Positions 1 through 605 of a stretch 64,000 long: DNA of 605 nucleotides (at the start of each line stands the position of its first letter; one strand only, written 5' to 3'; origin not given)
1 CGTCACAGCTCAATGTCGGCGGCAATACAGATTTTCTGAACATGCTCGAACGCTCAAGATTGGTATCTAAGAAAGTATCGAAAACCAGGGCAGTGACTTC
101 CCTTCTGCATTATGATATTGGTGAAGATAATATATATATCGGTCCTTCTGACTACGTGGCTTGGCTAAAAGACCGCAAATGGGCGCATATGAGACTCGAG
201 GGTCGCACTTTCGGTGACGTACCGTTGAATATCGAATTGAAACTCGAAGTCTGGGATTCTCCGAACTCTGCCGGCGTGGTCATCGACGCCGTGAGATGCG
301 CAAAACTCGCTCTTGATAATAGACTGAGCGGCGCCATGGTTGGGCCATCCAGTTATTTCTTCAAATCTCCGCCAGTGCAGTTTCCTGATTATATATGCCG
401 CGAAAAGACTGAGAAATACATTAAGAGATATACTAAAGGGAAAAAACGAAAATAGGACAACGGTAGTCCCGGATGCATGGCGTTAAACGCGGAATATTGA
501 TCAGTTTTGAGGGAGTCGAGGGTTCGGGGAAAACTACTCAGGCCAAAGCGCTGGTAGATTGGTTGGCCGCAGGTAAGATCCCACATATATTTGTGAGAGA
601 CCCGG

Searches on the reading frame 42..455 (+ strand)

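Call 39: search_protein_families(library=pfam, max_evalue=0.000001, proteins=[window:42-455:+])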
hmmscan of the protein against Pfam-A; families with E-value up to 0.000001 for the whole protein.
window:42-455:+ (137 aa): 1 family
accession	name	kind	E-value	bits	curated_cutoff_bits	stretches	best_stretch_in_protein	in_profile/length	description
PF01658.22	Inos-1-P_synth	-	2.8e-17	63.3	27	1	1-73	37-107/107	Myo-inositol-1-phosphate synthase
